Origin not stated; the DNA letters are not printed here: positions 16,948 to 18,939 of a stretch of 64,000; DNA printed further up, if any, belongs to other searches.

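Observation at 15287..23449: Candidate uncharacterised RiPP/bacteriocin cluster: rSAM-SPASM + GG-leader peptide + YcaO + OM barrel + C39-ABC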

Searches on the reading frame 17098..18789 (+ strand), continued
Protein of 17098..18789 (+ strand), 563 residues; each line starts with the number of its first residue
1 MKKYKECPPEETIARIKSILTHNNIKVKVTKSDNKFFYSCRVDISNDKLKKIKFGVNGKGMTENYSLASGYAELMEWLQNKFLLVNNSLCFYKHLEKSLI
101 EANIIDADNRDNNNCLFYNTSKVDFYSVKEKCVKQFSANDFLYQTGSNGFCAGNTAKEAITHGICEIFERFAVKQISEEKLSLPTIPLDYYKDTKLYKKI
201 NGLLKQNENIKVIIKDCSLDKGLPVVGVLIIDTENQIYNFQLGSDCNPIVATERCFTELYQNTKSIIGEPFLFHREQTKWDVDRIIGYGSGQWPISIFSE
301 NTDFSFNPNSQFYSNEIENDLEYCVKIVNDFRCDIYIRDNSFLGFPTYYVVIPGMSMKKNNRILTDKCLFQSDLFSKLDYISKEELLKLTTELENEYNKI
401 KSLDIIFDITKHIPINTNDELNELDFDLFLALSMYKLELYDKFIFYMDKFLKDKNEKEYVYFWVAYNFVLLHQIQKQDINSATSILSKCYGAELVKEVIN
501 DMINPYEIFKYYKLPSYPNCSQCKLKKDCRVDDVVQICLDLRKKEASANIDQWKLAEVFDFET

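Call 28: find_encoding_contigs(protein=P0001, flank=10000, max_places=2)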
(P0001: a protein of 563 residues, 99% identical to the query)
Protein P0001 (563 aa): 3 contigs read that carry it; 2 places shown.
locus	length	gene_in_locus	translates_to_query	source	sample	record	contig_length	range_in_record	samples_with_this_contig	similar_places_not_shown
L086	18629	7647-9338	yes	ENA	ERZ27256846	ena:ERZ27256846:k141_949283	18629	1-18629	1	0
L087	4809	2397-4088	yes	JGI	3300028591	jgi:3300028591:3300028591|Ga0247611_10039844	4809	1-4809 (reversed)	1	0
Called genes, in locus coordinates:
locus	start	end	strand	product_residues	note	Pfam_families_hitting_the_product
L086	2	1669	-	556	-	?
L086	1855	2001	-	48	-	-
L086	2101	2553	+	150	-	PF13353:Fer4_12 (weak), PF04055:Radical_SAM (weak)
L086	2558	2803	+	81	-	-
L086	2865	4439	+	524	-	PF13597:NRDD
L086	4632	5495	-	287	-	PF01569:PAP2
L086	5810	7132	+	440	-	PF04055:Radical_SAM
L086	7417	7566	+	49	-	-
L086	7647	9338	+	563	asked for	PF02624:YcaO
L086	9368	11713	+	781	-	PF13620:CarboxypepD_reg, PF13715:CarbopepD_reg_2, PF14905:OMP_b-brl_3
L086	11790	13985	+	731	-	PF03412:Peptidase_C39, PF13529:Peptidase_C39_2 (faint), PF00664:ABC_membrane, PF00005:ABC_tran, PF02463:SMC_N (faint)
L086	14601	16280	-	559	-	PF00005:ABC_tran, PF02463:SMC_N (faint), PF13476:AAA_23 (faint), PF13238:AAA_18 (faint), PF13304:AAA_21 (faint), PF12848:ABC_tran_Xtn, PF00005:ABC_tran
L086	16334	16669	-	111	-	PF21956:DUF6922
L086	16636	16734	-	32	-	-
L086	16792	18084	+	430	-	PF00481:PP2C, PF13672:PP2C_2, PF01476:LysM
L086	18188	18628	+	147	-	?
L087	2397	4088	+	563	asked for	PF02624:YcaO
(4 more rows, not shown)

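Call 36: search_solved_structures(query=window:17098-18786:+, max_evalue=0.001)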
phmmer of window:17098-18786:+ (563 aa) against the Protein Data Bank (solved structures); distinct sequences matched with E-value up to 0.001: 5.
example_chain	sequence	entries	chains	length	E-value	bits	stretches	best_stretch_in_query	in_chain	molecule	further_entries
4q84_A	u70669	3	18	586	5.6e-15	58.3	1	146-356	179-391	Ribosomal protein S12 methylthiotransferase accessory factor YcaO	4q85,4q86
6pe3_A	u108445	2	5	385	1.6e-07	33.6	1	139-358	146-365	Uncharacterized protein MJ1094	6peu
4bs9_A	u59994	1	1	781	4e-07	32.3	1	144-356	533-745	TRUD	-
7u58_A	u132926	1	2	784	3.8e-06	29.1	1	144-353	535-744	MusD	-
4v1t_A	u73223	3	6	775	5.1e-05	25.4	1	146-355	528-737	LYND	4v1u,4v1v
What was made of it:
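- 17098..18789 (+): Stand-alone ItfB-family YcaO with a helical C-terminal domain and a CxxCx5C motif. The best PDB sequence match is E. coli YcaO 4q84, at only 58 bits (call 36).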

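Call 56: find_encoding_contigs(protein=P0006, flank=8000, max_places=2)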
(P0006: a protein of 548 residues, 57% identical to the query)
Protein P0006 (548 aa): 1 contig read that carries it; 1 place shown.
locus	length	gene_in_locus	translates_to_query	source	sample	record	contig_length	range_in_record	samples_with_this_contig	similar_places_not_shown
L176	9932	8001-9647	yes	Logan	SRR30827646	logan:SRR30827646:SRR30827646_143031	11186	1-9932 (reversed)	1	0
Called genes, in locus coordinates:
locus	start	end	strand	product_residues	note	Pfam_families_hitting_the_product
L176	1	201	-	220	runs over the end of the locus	PF01026:TatD_DNase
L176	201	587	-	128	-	PF13279:4HBT_2, PF03061:4HBT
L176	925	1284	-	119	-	PF01925:TauE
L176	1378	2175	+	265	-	-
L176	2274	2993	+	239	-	PF18979:DUF5715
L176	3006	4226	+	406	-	PF01842:ACT (weak), PF13740:ACT_6, PF21086:ACT_PSP_2 (faint), PF00702:Hydrolase, PF06888:Put_Phosphatase (faint), PF12710:HAD, PF08282:Hydrolase_3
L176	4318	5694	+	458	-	PF01554:MatE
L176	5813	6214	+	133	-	PF13635:DUF4143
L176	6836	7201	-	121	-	PF13470:PIN_3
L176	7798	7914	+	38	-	-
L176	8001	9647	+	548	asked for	PF02624:YcaO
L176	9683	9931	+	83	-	?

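Call 57: find_encoding_contigs(protein=P0007, flank=8000, max_places=2)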
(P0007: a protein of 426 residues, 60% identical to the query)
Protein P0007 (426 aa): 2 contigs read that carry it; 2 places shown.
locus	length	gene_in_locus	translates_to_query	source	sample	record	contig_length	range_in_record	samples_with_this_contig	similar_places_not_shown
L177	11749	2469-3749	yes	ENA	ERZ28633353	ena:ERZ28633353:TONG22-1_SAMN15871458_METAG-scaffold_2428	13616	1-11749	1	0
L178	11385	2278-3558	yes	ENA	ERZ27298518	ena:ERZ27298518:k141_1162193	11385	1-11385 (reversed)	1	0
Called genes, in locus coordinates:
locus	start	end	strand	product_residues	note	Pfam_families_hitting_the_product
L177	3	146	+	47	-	?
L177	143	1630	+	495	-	PF03062:MBOAT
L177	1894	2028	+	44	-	-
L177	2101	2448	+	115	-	-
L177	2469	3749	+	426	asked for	PF02624:YcaO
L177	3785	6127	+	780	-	PF13620:CarboxypepD_reg, PF13715:CarbopepD_reg_2, PF14905:OMP_b-brl_3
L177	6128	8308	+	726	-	PF03412:Peptidase_C39, PF13529:Peptidase_C39_2 (faint), PF00664:ABC_membrane, PF00005:ABC_tran, PF02463:SMC_N (faint)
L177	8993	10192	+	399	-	PF13562:NTP_transf_4, PF00132:Hexapep (faint)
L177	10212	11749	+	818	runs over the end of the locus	PF02190:LON_substr_bdg, PF05496:RuvB_N (faint), PF00004:AAA, PF07728:AAA_5, PF22667:Lon_lid, PF05362:Lon_C, PF13541:ChlI (weak)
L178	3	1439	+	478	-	?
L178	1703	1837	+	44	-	-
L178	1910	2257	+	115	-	-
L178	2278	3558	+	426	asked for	PF02624:YcaO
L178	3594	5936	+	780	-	PF13620:CarboxypepD_reg, PF13715:CarbopepD_reg_2, PF14905:OMP_b-brl_3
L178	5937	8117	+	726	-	PF03412:Peptidase_C39, PF13529:Peptidase_C39_2 (faint), PF00664:ABC_membrane, PF00005:ABC_tran, PF02463:SMC_N (faint)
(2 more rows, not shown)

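Call 68: search_protein_families(library=ncbifam, proteins=[L024:14874-16319:+, L024:10001-11857:+], max_evalue=1e-10)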
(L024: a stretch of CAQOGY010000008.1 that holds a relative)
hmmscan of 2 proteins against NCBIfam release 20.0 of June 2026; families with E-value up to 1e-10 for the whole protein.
L024:14874-16319:+ (482 aa): 54 families (the best 25 are shown)
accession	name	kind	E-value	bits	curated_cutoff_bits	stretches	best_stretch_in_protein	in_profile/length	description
NF047865.1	rSAM_PapB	equivalog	1.1e-45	156.4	340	1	113-447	4-326/330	PapB family radical SAM/SPASM ranthipeptide maturase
TIGR03942.1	sulfatase_rSAM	equivalog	2.2e-42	145.4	349.45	1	119-461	8-349/363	anaerobic sulfatase maturase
NF041298.1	rSAM_mat_DynA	equivalog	6.8e-42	143.7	450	1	115-465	4-349/356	dynobactin maturation radical SAM/SPASM protein DynA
TIGR04163.1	rSAM_cobopep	equivalog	1.2e-41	142.8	375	1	111-473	63-423/428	peptide-modifying radical SAM enzyme CbpB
TIGR03978.1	rSAM_paired_1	equivalog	4.6e-37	127.9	370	1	33-473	13-455/466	His-Xaa-Ser system radical SAM maturase HxsB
TIGR04064.1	rSAM_nif11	equivalog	1.8e-35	122.6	518.7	1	103-460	69-424/459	nif11-like peptide radical SAM maturase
TIGR03906.1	quino_hemo_SAM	equivalog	1.5e-33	116.2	453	1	102-463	84-441/467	quinohemoprotein amine dehydrogenase maturation protein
TIGR03974.1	rSAM_six_Cys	equivalog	1.6e-30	106.4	425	1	66-462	54-442/451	thioether cross-link-forming SCIFF peptide maturase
NF040492.1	not_ScfB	exception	3.4e-30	105.3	855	1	27-468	8-447/450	ScfB-related radical SAM/SPASM orphan maturase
NF041707.1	rSAM_YhhB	equivalog_domain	3.8e-29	101.7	445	1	114-469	4-365/369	cyclophane-forming radical SAM/SPASM peptide maturase YhhB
TIGR04261.1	rSAM_GlyRichRpt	subfamily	2.9e-27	95.6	310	1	119-466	4-357/363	cyclophane-forming radical SAM/SPASM peptide maturase GrrM/OscB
NF041300.1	rSAM_mat_DarW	exception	4.8e-27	94.8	650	1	86-469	14-398/415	radical SAM/SPASM peptide maturase DarW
NF041718.1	rSAM_phane_AMC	equivalog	4.3e-26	91.8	425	1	111-449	5-339/362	cyclophane-forming radical SAM peptide maturase AmcB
TIGR04083.1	rSAM_pep_methan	hypoth_equivalog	2.5e-24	85.8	300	1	114-469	2-343/376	TIGR04083 family peptide-modifying radical SAM enzyme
NF010308.0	PRK13745.1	equivalog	2.8e-24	85.8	484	1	120-445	22-360/412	anaerobic sulfatase-maturation protein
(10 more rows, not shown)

L024:10001-11857:+ (619 aa): 5 families
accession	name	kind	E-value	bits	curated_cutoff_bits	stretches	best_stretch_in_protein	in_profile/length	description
NF040716.1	YcaO_for_S12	equivalog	1.3e-39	136.2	700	1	8-570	6-544/571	30S ribosomal protein S12 methylthiotransferase accessory factor YcaO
TIGR03549.1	TIGR03549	equivalog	5.2e-28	97.7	900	1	3-563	149-685/723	OsmC domain/YcaO domain-containing protein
TIGR00702.1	TIGR00702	domain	6.1e-22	78.2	75.65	1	59-415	51-364/377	YcaO-type kinase domain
TIGR03604.1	TOMM_cyclo_SagD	subfamily_domain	1.2e-14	54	219.25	1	198-314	113-230/377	thiazole/oxazole-forming peptide maturase, SagD family component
TIGR03266.1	methan_mark_1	equivalog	1.5e-12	47.2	365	1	183-313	134-269/376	YcaO-related McrA-glycine thioamidation protein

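Call 71: find_encoding_contigs(protein=P0004, flank=8000, max_places=2)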
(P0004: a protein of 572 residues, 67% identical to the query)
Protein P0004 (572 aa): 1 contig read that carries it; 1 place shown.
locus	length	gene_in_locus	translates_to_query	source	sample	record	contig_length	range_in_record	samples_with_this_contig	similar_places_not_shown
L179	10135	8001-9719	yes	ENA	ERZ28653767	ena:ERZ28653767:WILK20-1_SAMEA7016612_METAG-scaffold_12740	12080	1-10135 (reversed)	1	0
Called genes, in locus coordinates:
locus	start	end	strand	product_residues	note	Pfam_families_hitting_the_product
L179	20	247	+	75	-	PF12843:QSregVF_b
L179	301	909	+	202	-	PF06161:DUF975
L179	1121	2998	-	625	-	-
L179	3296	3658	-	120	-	PF00392:GntR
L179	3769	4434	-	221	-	-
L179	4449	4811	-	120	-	-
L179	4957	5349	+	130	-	-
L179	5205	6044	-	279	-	PF00005:ABC_tran, PF13304:AAA_21 (weak)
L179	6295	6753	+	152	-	PF03168:LEA_2 (weak)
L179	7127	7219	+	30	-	-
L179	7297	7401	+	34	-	-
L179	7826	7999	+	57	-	-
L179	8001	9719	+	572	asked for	PF02624:YcaO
